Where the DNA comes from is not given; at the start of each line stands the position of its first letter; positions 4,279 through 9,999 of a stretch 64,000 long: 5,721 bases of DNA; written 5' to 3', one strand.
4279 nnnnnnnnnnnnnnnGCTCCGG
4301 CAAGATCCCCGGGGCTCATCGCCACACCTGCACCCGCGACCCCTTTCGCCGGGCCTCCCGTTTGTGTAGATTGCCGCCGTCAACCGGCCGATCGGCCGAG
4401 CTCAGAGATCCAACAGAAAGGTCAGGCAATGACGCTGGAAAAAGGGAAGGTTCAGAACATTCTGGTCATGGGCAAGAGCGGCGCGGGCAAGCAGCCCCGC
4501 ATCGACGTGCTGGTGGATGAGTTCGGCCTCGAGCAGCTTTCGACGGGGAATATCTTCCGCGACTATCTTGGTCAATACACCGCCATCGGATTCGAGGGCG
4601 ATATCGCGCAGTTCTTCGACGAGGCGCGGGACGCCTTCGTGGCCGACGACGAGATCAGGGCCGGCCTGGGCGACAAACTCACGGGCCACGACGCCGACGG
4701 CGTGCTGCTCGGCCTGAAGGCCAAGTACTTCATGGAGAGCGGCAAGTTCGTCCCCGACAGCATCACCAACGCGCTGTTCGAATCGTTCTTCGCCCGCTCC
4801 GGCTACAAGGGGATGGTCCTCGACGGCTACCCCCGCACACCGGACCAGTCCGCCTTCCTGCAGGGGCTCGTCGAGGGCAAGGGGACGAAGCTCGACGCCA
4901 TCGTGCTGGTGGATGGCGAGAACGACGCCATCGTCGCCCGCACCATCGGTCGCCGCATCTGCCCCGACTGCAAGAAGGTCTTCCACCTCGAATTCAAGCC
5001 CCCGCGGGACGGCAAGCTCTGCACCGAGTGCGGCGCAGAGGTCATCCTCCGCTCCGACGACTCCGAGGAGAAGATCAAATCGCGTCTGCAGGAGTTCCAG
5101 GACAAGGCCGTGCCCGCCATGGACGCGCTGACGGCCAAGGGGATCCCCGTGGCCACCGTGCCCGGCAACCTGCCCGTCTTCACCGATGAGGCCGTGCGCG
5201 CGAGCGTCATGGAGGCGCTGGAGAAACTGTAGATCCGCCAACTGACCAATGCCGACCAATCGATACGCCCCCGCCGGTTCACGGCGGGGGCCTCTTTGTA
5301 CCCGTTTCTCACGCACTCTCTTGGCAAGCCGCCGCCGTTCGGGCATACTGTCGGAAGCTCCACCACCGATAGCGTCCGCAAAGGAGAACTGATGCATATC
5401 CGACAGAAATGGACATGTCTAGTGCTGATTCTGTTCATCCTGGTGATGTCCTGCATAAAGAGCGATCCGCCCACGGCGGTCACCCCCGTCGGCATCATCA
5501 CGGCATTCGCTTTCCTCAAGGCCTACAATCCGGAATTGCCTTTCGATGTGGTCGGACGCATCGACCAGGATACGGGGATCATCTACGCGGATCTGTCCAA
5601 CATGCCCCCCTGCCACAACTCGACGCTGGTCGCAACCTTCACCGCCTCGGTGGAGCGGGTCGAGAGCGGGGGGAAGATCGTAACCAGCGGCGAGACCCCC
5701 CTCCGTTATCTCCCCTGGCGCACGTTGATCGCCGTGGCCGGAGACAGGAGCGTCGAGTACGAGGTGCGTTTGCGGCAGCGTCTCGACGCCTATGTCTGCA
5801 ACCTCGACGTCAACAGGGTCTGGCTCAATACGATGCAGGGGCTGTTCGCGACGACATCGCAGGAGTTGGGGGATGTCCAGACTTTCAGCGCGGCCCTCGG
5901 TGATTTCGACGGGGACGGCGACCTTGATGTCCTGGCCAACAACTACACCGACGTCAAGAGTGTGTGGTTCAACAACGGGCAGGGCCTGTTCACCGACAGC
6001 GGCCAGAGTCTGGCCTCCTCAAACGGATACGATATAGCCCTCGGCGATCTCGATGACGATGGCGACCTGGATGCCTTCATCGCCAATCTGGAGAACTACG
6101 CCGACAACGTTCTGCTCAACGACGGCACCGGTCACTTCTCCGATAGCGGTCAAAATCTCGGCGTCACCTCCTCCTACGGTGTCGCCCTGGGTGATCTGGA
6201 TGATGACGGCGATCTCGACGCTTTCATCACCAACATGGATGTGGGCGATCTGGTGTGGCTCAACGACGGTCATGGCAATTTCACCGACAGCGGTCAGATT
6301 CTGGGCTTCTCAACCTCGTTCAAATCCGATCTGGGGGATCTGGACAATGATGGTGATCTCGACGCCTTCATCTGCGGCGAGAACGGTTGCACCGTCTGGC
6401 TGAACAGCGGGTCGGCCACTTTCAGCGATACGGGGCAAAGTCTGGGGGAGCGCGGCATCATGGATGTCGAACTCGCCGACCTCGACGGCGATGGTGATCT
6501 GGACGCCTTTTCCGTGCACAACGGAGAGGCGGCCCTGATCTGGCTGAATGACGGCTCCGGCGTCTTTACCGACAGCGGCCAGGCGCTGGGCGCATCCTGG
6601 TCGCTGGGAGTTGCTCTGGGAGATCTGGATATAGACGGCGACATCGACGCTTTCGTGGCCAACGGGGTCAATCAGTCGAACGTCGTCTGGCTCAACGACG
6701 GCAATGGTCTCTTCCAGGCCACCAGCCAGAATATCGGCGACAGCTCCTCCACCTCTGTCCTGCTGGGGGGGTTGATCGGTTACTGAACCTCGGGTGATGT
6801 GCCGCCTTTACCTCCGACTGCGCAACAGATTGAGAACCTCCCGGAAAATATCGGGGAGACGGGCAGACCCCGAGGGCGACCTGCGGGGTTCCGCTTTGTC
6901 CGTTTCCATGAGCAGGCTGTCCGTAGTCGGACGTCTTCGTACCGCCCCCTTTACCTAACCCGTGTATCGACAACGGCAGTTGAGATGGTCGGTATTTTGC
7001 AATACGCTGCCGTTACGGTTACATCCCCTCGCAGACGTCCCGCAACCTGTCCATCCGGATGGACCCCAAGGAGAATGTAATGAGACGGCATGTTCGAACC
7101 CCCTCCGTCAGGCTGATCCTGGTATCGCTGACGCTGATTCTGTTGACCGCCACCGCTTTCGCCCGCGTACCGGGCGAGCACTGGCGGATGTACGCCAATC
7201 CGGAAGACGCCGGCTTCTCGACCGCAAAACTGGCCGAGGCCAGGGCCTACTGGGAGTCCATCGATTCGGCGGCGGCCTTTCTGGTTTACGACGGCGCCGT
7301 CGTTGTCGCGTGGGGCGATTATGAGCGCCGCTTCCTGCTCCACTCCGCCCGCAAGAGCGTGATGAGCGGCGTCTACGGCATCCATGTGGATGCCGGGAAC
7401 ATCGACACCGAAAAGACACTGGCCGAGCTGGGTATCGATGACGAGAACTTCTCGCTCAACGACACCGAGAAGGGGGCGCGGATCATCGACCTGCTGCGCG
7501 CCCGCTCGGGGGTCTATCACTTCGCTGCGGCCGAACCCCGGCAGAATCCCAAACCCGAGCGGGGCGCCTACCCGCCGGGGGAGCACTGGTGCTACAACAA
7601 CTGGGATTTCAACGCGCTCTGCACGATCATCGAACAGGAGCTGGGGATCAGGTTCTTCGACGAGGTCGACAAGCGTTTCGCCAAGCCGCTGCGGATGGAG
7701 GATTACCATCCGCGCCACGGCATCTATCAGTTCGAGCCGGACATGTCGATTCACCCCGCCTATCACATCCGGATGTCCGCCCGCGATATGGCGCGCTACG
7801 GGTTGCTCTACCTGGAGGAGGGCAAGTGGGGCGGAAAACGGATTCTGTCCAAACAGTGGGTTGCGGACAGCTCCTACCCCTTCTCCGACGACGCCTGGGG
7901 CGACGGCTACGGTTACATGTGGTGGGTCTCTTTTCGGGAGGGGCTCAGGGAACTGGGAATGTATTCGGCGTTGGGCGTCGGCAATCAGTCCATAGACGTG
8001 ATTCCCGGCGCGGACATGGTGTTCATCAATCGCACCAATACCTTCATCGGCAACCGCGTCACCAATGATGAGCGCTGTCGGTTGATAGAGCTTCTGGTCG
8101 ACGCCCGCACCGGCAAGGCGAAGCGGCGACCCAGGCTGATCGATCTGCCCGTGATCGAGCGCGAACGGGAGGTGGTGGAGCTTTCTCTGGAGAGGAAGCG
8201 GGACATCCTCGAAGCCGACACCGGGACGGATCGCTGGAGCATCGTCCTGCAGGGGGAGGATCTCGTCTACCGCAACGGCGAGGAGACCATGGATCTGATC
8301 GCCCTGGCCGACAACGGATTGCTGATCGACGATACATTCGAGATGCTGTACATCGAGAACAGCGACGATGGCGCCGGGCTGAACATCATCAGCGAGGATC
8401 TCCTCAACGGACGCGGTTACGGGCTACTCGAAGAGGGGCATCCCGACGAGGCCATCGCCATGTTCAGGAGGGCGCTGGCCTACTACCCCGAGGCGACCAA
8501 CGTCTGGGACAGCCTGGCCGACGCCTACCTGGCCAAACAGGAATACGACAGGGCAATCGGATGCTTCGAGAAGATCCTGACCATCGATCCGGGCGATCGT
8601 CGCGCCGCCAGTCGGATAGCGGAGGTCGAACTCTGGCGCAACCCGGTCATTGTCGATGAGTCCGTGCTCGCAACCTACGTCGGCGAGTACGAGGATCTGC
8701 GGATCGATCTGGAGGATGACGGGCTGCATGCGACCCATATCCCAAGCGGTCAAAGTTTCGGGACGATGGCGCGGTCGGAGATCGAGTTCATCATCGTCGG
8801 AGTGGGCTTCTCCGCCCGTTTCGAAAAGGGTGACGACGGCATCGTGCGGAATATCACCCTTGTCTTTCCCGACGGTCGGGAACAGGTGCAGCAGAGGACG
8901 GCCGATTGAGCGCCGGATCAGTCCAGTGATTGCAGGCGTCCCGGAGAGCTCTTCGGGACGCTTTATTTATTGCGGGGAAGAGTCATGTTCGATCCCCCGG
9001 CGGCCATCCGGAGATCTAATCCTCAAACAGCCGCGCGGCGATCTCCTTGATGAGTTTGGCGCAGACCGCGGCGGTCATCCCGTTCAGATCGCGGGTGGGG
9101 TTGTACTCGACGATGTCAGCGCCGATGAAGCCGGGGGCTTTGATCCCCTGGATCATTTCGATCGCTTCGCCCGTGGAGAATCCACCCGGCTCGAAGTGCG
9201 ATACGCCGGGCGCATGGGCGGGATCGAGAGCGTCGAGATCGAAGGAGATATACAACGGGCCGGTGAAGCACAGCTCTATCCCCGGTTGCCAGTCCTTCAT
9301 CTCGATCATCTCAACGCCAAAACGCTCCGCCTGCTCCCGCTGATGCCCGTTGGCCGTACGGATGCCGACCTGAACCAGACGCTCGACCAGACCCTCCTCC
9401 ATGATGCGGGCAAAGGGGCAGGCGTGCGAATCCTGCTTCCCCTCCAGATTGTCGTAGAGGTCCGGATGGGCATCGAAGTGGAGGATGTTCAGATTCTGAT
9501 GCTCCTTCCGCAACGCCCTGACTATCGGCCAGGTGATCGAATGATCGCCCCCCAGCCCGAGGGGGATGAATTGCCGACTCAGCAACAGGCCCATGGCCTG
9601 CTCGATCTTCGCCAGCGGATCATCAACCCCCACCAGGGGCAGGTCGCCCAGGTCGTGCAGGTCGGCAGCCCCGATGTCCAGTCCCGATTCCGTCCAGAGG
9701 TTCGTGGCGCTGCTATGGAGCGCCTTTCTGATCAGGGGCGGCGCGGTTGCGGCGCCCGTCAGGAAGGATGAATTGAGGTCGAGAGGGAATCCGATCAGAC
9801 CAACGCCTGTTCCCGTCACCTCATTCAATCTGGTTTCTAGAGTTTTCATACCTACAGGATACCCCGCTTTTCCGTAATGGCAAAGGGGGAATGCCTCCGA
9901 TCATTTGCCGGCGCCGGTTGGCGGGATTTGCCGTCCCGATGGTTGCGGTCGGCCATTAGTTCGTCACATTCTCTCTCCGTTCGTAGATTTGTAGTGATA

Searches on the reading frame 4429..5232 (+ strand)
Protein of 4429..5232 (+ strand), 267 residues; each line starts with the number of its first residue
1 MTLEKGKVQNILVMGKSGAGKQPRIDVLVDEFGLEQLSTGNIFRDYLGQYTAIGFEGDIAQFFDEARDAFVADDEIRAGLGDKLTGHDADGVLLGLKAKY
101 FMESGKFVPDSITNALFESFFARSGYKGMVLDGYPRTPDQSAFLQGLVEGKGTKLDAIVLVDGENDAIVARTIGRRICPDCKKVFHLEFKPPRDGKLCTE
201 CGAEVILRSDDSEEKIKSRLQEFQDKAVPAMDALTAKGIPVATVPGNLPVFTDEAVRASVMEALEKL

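Call 48: search_protein_families(library=pfam, proteins=[window:4429-5232:+], max_evalue=0.0001)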
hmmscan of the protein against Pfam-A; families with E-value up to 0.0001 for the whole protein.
window:4429-5232:+ (267 aa): 3 families
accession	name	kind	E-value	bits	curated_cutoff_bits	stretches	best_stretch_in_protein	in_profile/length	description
PF00406.28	ADK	-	2.7e-26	93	26.8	1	81-237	28-149/151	Adenylate kinase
PF05191.20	ADK_lid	-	1.1e-11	44.9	26.6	1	175-210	1-36/36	Adenylate kinase, active site lid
PF13207.12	AAA_17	-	3.8e-10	40.6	27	1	97-176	42-123/136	AAA domain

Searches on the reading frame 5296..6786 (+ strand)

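Call 48: search_protein_families(library=pfam, proteins=[window:5296-6786:+], max_evalue=0.0001)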
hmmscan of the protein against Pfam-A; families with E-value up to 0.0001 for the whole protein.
window:5296-6786:+ (496 aa): 2 families
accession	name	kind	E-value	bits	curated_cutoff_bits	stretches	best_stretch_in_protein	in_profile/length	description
PF13517.12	FG-GAP_3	-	4.1e-43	146.3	26.9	6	348-405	1-60/61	FG-GAP-like repeat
PF24435.1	RRM_NFXL1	-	5.4e-08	33.1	27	0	437-472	15-50/80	NFXL1 RRM-like domain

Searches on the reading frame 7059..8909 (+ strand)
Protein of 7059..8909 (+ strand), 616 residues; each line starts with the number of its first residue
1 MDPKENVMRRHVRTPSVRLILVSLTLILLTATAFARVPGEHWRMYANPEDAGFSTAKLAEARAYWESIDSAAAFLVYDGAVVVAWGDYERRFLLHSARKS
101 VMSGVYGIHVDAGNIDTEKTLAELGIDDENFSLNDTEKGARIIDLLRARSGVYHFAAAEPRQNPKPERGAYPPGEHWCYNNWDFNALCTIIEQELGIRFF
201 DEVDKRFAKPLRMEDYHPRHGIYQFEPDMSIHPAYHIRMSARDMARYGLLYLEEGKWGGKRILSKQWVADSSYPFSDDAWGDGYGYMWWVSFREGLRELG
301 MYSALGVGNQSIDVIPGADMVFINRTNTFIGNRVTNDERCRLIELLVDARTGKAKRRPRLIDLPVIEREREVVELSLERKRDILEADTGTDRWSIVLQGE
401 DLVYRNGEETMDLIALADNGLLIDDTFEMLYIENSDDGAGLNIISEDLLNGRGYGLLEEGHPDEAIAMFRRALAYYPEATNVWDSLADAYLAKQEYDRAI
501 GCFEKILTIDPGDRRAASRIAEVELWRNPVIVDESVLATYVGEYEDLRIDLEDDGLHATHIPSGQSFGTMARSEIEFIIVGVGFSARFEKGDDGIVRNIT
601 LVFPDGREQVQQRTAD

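Call 48: search_protein_families(library=pfam, proteins=[window:7059-8909:+], max_evalue=0.0001)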
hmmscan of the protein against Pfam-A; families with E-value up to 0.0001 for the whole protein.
window:7059-8909:+ (616 aa): 9 families
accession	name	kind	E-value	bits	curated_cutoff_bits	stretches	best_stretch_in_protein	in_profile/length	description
PF00144.29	Beta-lactamase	-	1.2e-20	74.4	27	1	62-332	6-314/329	Beta-lactamase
PF14559.12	TPR_19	-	1.6e-10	41.6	25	1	456-518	1-63/68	Tetratricopeptide repeat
PF07719.23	TPR_2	-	3.3e-10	39.7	27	1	482-513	3-34/34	Tetratricopeptide repeat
PF00515.34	TPR_1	-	6.6e-10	38.8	27.8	0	486-512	7-33/34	Tetratricopeptide repeat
PF13432.12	TPR_16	-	8.1e-10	39.4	32.7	1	452-513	3-64/65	Tetratricopeptide repeat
PF13428.12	TPR_14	-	2.2e-08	34.4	23.5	1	481-522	2-43/44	Tetratricopeptide repeat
PF13176.12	TPR_7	-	2e-07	31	27.9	0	483-514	2-35/36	Tetratricopeptide repeat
PF13181.12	TPR_8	-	4.9e-07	29.8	25.7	0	482-512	3-33/34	Tetratricopeptide repeat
PF13424.12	TPR_12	-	4.9e-05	23.9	30.1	0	482-510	5-33/77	Tetratricopeptide repeat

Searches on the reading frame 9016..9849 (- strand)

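Call 48: search_protein_families(library=pfam, proteins=[window:9016-9849:-], max_evalue=0.0001)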
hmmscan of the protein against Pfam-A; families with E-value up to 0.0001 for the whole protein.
window:9016-9849:- (277 aa): 1 family
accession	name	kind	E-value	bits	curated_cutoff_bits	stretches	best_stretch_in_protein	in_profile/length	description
PF00491.26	Arginase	-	1.1e-68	232.2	22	1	16-270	3-277/280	Arginase family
